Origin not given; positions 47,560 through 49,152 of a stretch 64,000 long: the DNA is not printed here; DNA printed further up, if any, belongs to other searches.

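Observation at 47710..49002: Malonyl-CoA decarboxylase inserted between the CoxD (MoxR) and CoxE (VWA) maturation genes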

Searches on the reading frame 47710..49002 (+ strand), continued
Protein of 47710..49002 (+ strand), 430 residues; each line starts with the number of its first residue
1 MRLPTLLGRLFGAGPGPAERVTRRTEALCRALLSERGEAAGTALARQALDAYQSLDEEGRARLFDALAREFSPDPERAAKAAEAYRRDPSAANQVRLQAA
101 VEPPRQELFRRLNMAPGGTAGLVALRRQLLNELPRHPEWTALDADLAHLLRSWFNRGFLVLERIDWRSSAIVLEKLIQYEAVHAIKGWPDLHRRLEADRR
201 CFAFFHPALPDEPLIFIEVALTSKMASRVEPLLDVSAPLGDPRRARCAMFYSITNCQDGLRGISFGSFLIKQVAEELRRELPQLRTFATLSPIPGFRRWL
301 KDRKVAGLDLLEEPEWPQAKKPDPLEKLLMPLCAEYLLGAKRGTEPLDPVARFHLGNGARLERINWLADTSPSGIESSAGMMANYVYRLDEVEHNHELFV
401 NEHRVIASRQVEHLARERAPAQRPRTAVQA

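Call 10: find_encoding_contigs(protein=P0003, flank=8000, max_places=2)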
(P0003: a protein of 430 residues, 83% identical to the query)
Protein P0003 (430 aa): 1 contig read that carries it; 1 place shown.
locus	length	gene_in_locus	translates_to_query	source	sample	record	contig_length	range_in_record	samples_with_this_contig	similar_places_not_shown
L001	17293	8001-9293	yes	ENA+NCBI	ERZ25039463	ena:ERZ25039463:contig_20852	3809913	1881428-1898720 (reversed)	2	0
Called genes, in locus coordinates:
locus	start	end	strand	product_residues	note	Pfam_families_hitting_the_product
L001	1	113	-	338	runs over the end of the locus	PF02625:XdhC_CoxI, PF13478:XdhC_C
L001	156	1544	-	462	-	PF08521:2CSK_N, PF26769:HAMP_PhoQ, PF00512:HisKA, PF02518:HATPase_c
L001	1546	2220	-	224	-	PF00072:Response_reg, PF00486:Trans_reg_C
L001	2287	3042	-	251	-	PF00072:Response_reg, PF00486:Trans_reg_C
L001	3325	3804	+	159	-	PF00111:Fer2, PF01799:Fer2_2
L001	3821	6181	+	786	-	PF01315:Ald_Xan_dh_C, PF02738:MoCoBD_1, PF20256:MoCoBD_2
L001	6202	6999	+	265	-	PF00941:FAD_binding_5, PF03450:CO_deh_flav_C (weak)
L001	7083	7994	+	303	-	PF00004:AAA, PF07726:AAA_3 (faint), PF07728:AAA_5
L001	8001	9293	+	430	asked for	PF17408:MCD_N, PF05292:MCD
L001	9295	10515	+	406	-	PF05762:VWA_CoxE, PF13519:VWA_2 (faint)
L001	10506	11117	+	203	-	PF06240:COXG, PF10604:Polyketide_cyc2 (weak)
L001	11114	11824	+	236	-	PF01411:tRNA-synt_2c, PF07973:tRNA_SAD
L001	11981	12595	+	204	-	PF00211:Guanylate_cyc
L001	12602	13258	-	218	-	PF01323:DSBA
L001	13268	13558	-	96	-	-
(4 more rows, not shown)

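Call 11: find_encoding_contigs(protein=P0011, flank=8000, max_places=2)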
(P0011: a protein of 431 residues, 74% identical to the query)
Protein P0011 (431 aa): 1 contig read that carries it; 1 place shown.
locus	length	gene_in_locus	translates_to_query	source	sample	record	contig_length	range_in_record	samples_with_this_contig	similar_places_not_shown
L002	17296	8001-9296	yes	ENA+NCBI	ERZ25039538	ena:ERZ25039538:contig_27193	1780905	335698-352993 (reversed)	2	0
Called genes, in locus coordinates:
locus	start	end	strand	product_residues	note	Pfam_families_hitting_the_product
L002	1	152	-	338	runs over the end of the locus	PF02625:XdhC_CoxI, PF13478:XdhC_C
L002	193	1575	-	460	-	PF08521:2CSK_N, PF26769:HAMP_PhoQ (weak), PF00512:HisKA, PF13581:HATPase_c_2 (weak), PF02518:HATPase_c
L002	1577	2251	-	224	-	PF00072:Response_reg, PF00486:Trans_reg_C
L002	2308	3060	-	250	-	PF00072:Response_reg, PF00486:Trans_reg_C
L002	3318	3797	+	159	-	PF00111:Fer2, PF01799:Fer2_2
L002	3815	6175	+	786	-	PF01315:Ald_Xan_dh_C, PF02738:MoCoBD_1, PF20256:MoCoBD_2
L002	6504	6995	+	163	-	PF00941:FAD_binding_5, PF03450:CO_deh_flav_C (weak)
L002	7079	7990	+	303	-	PF13191:AAA_16 (faint), PF00004:AAA, PF07726:AAA_3 (faint), PF07728:AAA_5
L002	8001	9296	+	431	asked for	PF17408:MCD_N, PF05292:MCD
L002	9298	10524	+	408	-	PF05762:VWA_CoxE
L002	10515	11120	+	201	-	PF06240:COXG, PF10604:Polyketide_cyc2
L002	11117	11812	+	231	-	PF01411:tRNA-synt_2c (weak), PF07973:tRNA_SAD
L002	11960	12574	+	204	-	PF00211:Guanylate_cyc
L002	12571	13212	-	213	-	PF01323:DSBA, PF13462:Thioredoxin_4 (faint)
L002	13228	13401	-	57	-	-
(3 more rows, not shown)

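Call 12: find_encoding_contigs(protein=P0026, flank=8000, max_places=2)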
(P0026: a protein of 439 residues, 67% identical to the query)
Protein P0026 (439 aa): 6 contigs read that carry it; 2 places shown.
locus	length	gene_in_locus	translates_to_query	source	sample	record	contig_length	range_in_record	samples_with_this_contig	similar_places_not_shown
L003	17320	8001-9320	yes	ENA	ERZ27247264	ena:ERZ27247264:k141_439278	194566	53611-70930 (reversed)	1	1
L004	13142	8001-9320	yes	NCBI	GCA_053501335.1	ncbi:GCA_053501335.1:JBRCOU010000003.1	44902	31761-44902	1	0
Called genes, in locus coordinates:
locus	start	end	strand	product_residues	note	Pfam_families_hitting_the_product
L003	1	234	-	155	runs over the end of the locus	PF22811:Zn_ribbon_NrdR, PF03477:ATP-cone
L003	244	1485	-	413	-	PF00464:SHMT, PF00155:Aminotran_1_2 (weak)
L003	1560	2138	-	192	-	PF12804:NTP_transf_3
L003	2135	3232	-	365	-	PF02625:XdhC_CoxI, PF13478:XdhC_C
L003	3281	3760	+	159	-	PF00111:Fer2, PF01799:Fer2_2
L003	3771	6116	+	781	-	PF01315:Ald_Xan_dh_C, PF02738:MoCoBD_1, PF20256:MoCoBD_2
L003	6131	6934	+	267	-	PF00941:FAD_binding_5, PF03450:CO_deh_flav_C (weak)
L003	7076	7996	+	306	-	PF13191:AAA_16 (weak), PF00004:AAA (weak), PF07726:AAA_3 (faint), PF07728:AAA_5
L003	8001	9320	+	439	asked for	PF17408:MCD_N, PF05292:MCD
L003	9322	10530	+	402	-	PF05762:VWA_CoxE, PF13519:VWA_2 (faint)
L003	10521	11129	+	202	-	PF06240:COXG, PF10604:Polyketide_cyc2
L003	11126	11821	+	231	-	PF01411:tRNA-synt_2c, PF07973:tRNA_SAD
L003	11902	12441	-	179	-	PF08123:DOT1 (faint), PF01170:UPF0020 (faint), PF02353:CMAS (weak), PF06325:PrmA (weak), PF13847:Methyltransf_31, PF08241:Methyltransf_11 (weak), PF13649:Methyltransf_25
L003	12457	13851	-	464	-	PF01523:PmbA_TldD_1st, PF19290:PmbA_TldD_2nd, PF19289:PmbA_TldD_3rd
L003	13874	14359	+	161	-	PF04751:DarP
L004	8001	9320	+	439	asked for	PF17408:MCD_N, PF05292:MCD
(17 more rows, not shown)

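Call 13: find_encoding_contigs(protein=P0087, flank=8000, max_places=2)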
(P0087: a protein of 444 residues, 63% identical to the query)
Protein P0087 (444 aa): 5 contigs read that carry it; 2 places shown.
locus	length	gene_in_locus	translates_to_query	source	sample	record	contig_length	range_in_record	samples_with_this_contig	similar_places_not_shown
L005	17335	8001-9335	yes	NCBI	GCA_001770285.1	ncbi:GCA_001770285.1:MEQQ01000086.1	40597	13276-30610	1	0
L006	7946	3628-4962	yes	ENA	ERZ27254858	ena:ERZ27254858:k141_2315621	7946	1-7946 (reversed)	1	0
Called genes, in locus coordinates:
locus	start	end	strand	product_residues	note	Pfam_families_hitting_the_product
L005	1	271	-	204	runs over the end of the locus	PF12804:NTP_transf_3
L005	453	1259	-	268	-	PF02625:XdhC_CoxI, PF13478:XdhC_C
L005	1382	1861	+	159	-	PF00111:Fer2 (weak), PF01799:Fer2_2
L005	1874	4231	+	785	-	PF01315:Ald_Xan_dh_C, PF02738:MoCoBD_1, PF20256:MoCoBD_2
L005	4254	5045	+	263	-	PF00941:FAD_binding_5, PF03450:CO_deh_flav_C (weak)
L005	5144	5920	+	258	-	-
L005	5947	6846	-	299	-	PF04392:ABC_sub_bind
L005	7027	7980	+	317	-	PF00004:AAA (weak), PF07726:AAA_3 (faint), PF07728:AAA_5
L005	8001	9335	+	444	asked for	PF17408:MCD_N, PF05292:MCD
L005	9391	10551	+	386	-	PF05762:VWA_CoxE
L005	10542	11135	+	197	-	PF06240:COXG, PF10604:Polyketide_cyc2 (weak)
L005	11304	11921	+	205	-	PF00211:Guanylate_cyc (weak)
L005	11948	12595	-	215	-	PF01323:DSBA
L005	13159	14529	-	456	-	PF01523:PmbA_TldD_1st, PF19290:PmbA_TldD_2nd, PF19289:PmbA_TldD_3rd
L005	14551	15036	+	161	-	PF04751:DarP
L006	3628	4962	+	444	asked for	PF17408:MCD_N, PF05292:MCD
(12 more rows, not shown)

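Call 14: find_encoding_contigs(protein=P0113, flank=8000, max_places=2)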
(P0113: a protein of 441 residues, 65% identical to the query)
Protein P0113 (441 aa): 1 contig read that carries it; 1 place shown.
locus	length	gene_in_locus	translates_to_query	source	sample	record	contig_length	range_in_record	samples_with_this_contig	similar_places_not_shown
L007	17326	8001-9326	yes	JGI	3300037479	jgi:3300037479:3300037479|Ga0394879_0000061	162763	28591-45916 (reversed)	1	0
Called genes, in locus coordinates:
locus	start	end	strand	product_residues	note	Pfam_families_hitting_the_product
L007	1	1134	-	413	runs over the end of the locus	PF00464:SHMT, PF00155:Aminotran_1_2 (weak)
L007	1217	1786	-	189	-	PF12804:NTP_transf_3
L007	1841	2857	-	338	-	PF02625:XdhC_CoxI, PF13478:XdhC_C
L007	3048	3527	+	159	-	PF00111:Fer2 (weak), PF01799:Fer2_2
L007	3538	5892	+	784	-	PF01315:Ald_Xan_dh_C, PF02738:MoCoBD_1, PF20256:MoCoBD_2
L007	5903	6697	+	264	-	PF00941:FAD_binding_5, PF03450:CO_deh_flav_C (weak)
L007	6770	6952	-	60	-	PF04392:ABC_sub_bind (weak)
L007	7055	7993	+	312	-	PF07726:AAA_3 (faint), PF07728:AAA_5, PF00004:AAA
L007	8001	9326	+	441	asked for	PF17408:MCD_N, PF05292:MCD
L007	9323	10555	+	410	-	PF05762:VWA_CoxE, PF13519:VWA_2 (weak)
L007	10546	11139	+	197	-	PF06240:COXG, PF10604:Polyketide_cyc2, PF03364:Polyketide_cyc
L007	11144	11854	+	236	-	PF01411:tRNA-synt_2c, PF07973:tRNA_SAD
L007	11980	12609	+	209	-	-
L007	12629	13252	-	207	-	PF01323:DSBA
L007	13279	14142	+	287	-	PF05448:AXE1 (faint), PF00561:Abhydrolase_1 (faint), PF12146:Hydrolase_4 (weak), PF06821:Ser_hydrolase (weak)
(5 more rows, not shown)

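Call 18: find_related_loci(query=A1, collection=genome_contigs, flank=8000)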
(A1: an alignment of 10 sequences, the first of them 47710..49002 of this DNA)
Query A1 (430 aa) in genome_contigs; peptide patterns used: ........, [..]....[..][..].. (x = any residue, [..] = any of these).
600 stretches matched a pattern (row limit reached: there are more); 599 encode a relative of the query (tblastn E <= 1e-3); the best 80 are kept; 80 distinct loci.
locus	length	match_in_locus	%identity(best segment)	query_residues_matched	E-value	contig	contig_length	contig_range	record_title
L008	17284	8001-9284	80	1-427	0e+0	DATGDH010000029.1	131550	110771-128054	MAG TPA_asm: Burkholderiales bacterium isolate SMAG_U9669 k141_283200, whole genome shotgun sequence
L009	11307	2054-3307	76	1-417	0e+0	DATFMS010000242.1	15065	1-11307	MAG TPA_asm: Burkholderiales bacterium isolate SMAG_U9231 k141_258486, whole genome shotgun sequence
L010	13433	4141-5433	63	1-419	4e-171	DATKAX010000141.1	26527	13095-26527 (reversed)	MAG TPA_asm: Burkholderiales bacterium isolate SMAG_U14405 k141_1864753, whole genome shotgun sequence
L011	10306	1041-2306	61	1-417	2e-169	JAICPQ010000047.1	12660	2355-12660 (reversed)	MAG: Burkholderiales bacterium isolate TY_FP_2_bin.34 k141_5349802_length_12660_cov_8.0000, whole genome shotgun sequenc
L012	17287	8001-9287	63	1-417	5e-168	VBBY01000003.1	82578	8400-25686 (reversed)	MAG: Betaproteobacteria bacterium isolate BP_3 14_0927_02_20cm_scaffold_57, whole genome shotgun sequence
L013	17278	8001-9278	63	5-416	5e-167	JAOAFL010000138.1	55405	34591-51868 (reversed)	MAG: Burkholderiales bacterium isolate SKW287 k141_1261511, whole genome shotgun sequence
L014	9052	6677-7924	64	5-419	3e-166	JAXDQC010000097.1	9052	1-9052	MAG: Betaproteobacteria bacterium isolate BP_726 scaffold_1622775, whole genome shotgun sequence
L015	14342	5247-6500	74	1-417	0e+0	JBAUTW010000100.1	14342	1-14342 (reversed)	MAG: Burkholderiales bacterium isolate MFD01873_ilm_asm_bin6 k127_4933, whole genome shotgun sequence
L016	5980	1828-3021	63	27-417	3e-165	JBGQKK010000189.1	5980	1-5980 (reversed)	MAG: Gammaproteobacteria bacterium isolate OBJ2_061818_050_63 k141_1349487_length_5980_cov_8.0024, whole genome shotgun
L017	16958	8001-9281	63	6-419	2e-163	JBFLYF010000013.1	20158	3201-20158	MAG: Pseudomonadota bacterium isolate MAG077 MAG077_13, whole genome shotgun sequence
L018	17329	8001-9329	59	1-423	5e-163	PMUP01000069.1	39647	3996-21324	MAG: Bryobacterales bacterium isolate palsa_144 73.20110700_P3M.16_contig_3167, whole genome shotgun sequence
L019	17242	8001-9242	62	9-419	3e-162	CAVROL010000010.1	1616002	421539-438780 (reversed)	MAG: Terriglobia bacterium isolate MFD04967.bin.2.32 genome assembly, contig: contig_6927, whole genome shotgun sequence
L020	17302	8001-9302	62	4-417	7e-162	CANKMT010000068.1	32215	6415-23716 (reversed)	MAG: Betaproteobacteria bacterium isolate TH-Jun18-184 genome assembly, contig: TH-Jun18-C2624, whole genome shotgun seq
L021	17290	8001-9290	60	1-417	6e-162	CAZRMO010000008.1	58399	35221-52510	MAG TPA_asm: uncultured Enterobacteriaceae bacterium isolate binchicken_co224_260 genome assembly, contig: NODE_340_leng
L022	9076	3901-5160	62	1-417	3e-161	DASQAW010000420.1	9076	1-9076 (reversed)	MAG TPA_asm: Burkholderiales bacterium isolate SMAG_U11655 k141_1404852, whole genome shotgun sequence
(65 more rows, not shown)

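Call 32: search_dna_similar(query=window:47710-49002:+, collection=plasmids, mode=protein, max_rows=30, rows=spread)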
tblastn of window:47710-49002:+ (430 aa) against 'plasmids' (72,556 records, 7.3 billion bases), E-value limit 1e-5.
Records with a match: 239; places in all: 242; records where one place covers at least 80% of the query: 237.
Best place of each record, by identity: <60% 239.
By first word of the organism name: Sinorhizobium 75; Rhizobium 64; Pseudosulfitobacter 45; Paracoccus 11; Neorhizobium 6; Novosphingobium 4; Phyllobacterium 4; Bosea 3; Tritonibacter 3; Loktanella 2; and 18 more.
By predicted mobility (MOB-suite, as given by PLSDB): non-mobilizable 116; conjugative 115; mobilizable 8.
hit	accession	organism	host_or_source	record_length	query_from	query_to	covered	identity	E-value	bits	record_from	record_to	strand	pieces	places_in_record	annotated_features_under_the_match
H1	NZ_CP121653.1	Rhizobium sp. CB3171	Calliandra calothyrsus,cell culture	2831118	28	414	90%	54.7%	3e-115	378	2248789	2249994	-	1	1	record has no annotation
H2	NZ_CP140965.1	Sinorhizobium medicae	Medicago lupulina,whole organism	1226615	9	428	98%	49.4%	2e-110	364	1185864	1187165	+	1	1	record has no annotation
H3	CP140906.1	Sinorhizobium medicae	Medicago lupulina,whole organism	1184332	9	428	98%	49.4%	4e-110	363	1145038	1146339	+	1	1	malonyl-CoA decarboxylase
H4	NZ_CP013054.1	Sinorhizobium americanum CCGM7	Phaseolus vulgaris,root nodules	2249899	9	414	94%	50.5%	3e-117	383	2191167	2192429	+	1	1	none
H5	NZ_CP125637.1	Rhizobium leguminosarum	Phaseolus vulgaris,Pure culture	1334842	26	414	90%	52.4%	1e-118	387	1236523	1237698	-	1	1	record has no annotation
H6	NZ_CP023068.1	Sinorhizobium sojae CCBAU 05684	G.max,nodule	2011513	9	428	98%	48.5%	3e-107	355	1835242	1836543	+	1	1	record has no annotation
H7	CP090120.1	Rhizobium leguminosarum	Trifolium ambiguum,Cell culture,Plant ...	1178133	26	414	90%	52.2%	6e-118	385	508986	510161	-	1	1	malonyl-CoA decarboxylase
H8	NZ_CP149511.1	Pararhizobium sp. A13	Aeschynomene indica,cell ...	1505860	26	430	94%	49.8%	2e-115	379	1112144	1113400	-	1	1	none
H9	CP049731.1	Rhizobium leguminosarum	Pisum sativum,Pisum sativum nodules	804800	26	414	90%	51.1%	4e-117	383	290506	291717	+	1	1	malonyl-CoA decarboxylase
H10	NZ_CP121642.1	Rhizobium sp. CC1099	Onobrychis viciifolia,cell culture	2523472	10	414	94%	49.1%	8e-112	368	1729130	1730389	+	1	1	none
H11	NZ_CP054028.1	Rhizobium hidalgonense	Pisum sativum l. (pea),Pure culture,Pea ...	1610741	26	430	94%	48.9%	3e-115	378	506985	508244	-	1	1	record has no annotation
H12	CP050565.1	Rhizobium leguminosarum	Lathyrus sativus,cell culture,root ...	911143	26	414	90%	50.9%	4e-116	380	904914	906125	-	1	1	malonyl-CoA decarboxylase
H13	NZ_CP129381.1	Rhizobium sp. SSA_523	single cell,Sea water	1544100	9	418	95%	48.1%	3e-106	352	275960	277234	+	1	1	none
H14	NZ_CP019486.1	Sinorhizobium meliloti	alfalfa,single cell,nitrogen fixing ...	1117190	26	414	90%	50.5%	3e-108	357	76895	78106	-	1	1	record has no annotation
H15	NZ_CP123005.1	Sinorhizobium meliloti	Medicago sativa,cell culture,nodules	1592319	26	414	90%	50.5%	3e-108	357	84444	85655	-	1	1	none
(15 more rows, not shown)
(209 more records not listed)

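Call 33: get_annotated_region(hit=H7, flank=5000)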
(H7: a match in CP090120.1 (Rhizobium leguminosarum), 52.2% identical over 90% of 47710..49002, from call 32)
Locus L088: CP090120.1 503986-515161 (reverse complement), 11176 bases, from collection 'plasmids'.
description: Rhizobium leguminosarum strain Ta6 plasmid pRL1, complete sequence
organism: Rhizobium leguminosarum (NCBI taxid 384)
taxonomy: Bacteria; Pseudomonadota; Alphaproteobacteria; Hyphomicrobiales; Rhizobiaceae; Rhizobium; Rhizobium leguminosarum
host: -; source: Trifolium ambiguum,Cell culture,Plant nodule; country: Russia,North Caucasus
typing (MOB-suite, as given by PLSDB): conjugative; relaxase MOBQ; mating-pair formation MPF_T
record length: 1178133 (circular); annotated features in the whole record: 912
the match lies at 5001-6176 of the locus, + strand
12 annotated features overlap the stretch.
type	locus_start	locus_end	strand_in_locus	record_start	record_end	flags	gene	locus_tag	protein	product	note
CDS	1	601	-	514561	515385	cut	-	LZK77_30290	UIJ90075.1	ABC transporter ATP-binding protein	-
CDS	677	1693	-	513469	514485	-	-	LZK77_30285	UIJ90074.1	ABC transporter substrate-binding protein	-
CDS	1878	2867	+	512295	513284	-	-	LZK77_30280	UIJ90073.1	LysR family transcriptional regulator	-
CDS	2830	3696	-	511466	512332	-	-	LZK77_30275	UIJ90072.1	creatininase family protein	-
CDS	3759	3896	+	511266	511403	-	-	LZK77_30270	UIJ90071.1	hypothetical protein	-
CDS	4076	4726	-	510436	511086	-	-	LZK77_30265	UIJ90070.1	GntR family transcriptional regulator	-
CDS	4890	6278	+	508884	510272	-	-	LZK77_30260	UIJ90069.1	malonyl-CoA decarboxylase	-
CDS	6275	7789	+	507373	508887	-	-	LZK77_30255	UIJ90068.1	malonyl-CoA synthase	-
CDS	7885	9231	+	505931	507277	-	-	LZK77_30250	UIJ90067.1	hypothetical protein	-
CDS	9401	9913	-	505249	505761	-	-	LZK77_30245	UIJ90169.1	nucleoside 2-deoxyribosyltransferase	-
CDS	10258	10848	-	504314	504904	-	-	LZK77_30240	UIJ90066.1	TetR/AcrR family transcriptional regulator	-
CDS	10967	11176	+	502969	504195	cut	-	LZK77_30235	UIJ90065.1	MFS transporter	-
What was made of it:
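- Closest known: MatA malonyl-CoA decarboxylase of the rhizobial matR-matABC malonate operon. Different: In Rhizobium, mcd is followed by malonyl-CoA synthase and a carrier gene and preceded by a GntR regulator (call 33).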
